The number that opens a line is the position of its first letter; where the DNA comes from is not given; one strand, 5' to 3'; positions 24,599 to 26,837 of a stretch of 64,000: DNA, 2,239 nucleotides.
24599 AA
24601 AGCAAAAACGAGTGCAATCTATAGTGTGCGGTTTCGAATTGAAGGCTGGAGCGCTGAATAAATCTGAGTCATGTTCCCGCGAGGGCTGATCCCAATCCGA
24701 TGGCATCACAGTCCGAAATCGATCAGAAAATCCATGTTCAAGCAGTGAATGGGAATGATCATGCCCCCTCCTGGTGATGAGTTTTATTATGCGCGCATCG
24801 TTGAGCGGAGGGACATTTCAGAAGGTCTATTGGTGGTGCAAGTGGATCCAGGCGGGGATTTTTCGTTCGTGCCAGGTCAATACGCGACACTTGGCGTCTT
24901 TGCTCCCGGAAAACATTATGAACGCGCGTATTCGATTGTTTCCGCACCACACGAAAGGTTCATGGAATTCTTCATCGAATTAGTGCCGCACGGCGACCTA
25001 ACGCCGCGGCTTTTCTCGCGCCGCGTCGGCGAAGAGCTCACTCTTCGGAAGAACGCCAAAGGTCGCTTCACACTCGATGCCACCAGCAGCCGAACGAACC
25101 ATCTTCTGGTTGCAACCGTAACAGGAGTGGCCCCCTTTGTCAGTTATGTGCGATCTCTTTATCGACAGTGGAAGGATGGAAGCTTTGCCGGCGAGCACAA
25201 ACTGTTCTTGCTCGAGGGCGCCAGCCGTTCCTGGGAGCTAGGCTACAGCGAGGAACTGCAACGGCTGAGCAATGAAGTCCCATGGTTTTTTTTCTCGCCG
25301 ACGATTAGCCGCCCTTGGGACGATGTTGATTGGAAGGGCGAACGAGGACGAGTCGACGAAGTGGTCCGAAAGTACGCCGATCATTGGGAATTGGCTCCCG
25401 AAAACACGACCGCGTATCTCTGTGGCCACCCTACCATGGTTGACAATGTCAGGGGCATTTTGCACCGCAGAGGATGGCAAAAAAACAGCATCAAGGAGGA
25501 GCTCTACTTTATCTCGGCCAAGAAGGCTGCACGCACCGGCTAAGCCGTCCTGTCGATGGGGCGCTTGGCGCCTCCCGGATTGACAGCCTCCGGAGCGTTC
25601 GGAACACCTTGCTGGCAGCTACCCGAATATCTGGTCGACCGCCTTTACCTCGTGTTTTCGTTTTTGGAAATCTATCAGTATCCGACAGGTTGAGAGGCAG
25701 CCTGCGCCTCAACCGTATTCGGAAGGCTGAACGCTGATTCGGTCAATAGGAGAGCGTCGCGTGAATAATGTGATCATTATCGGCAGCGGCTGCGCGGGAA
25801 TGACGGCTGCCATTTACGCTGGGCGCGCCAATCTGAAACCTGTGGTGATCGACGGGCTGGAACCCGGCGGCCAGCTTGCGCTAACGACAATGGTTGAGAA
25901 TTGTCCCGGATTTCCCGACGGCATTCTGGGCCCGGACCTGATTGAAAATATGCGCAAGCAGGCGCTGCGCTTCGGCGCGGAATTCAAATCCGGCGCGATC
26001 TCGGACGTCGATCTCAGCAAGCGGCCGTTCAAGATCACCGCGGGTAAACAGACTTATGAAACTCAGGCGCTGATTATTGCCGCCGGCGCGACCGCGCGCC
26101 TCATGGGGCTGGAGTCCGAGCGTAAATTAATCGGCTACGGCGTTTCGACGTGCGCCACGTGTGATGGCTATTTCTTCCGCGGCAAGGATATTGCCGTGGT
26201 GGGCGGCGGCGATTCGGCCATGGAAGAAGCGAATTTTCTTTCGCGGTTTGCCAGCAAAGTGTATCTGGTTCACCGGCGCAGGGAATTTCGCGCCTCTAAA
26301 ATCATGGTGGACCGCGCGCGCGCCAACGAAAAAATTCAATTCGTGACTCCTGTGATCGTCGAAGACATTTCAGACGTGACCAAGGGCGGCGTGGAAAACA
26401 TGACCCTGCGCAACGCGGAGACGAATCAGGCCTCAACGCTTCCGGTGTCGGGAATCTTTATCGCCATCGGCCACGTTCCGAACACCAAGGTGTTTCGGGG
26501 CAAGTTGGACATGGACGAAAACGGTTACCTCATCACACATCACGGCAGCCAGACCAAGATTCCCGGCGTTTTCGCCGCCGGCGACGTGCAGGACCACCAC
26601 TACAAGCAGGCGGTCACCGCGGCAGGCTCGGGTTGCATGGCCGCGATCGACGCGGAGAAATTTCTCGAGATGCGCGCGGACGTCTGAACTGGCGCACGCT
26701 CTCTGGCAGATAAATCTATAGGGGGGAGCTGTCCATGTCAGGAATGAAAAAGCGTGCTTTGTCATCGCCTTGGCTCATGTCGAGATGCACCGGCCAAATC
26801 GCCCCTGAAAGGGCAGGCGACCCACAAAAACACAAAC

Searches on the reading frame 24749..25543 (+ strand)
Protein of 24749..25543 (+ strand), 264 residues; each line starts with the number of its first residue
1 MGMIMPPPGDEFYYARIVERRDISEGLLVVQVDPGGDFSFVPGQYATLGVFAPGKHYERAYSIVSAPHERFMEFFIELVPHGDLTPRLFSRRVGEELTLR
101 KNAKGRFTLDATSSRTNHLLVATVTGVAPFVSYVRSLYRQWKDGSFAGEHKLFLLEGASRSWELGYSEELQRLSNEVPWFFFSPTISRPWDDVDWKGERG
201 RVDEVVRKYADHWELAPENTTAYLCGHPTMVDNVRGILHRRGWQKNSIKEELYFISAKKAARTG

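Call 10: search_protein_families(library=pfam, proteins=[window:24749-25543:+], max_evalue=0.001)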
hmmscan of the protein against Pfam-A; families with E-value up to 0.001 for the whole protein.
window:24749-25543:+ (264 aa): 2 families
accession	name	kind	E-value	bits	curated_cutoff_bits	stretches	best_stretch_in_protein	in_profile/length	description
PF00175.26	NAD_binding_1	-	1.7e-13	51.6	22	1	120-235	1-108/109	Oxidoreductase NAD-binding domain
PF00970.30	FAD_binding_6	-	1.4e-05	25.8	21.1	1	34-100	24-91/99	Oxidoreductase FAD-binding domain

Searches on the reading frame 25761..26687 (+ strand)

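Call 10: search_protein_families(library=pfam, proteins=[window:25761-26687:+], max_evalue=0.001)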
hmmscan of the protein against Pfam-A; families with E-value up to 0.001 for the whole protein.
window:25761-26687:+ (308 aa): 9 families
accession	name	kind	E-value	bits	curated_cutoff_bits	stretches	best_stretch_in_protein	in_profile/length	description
PF07992.20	Pyr_redox_2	-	1.3e-47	163.1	26.1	1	3-291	2-291/291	Pyridine nucleotide-disulphide oxidoreductase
PF13738.12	Pyr_redox_3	-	2.2e-17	63.7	30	1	80-274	104-305/305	Pyridine nucleotide-disulphide oxidoreductase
PF00070.33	Pyr_redox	-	7.1e-17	62.1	22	1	144-217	2-80/82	Pyridine nucleotide-disulphide oxidoreductase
PF00890.30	FAD_binding_2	-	1.2e-07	31.7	20.4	1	4-41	2-40/414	FAD binding domain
PF01266.30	DAO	-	3.3e-06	27.3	27.9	0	4-37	2-37/353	FAD dependent oxidoreductase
PF03486.20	HI0933_like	-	5.8e-06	26.4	50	0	3-33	2-32/244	HI0933-like protein Rossmann domain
PF01134.28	GIDA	-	9e-06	25.4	22.1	0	3-30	1-28/391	Glucose inhibited division protein A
PF01946.23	Thi4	-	0.0001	22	26.2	0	3-39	19-57/235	Thi4 family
PF12831.13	FAD_oxidored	-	0.00021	21.2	27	0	4-38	2-37/416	FAD dependent oxidoreductase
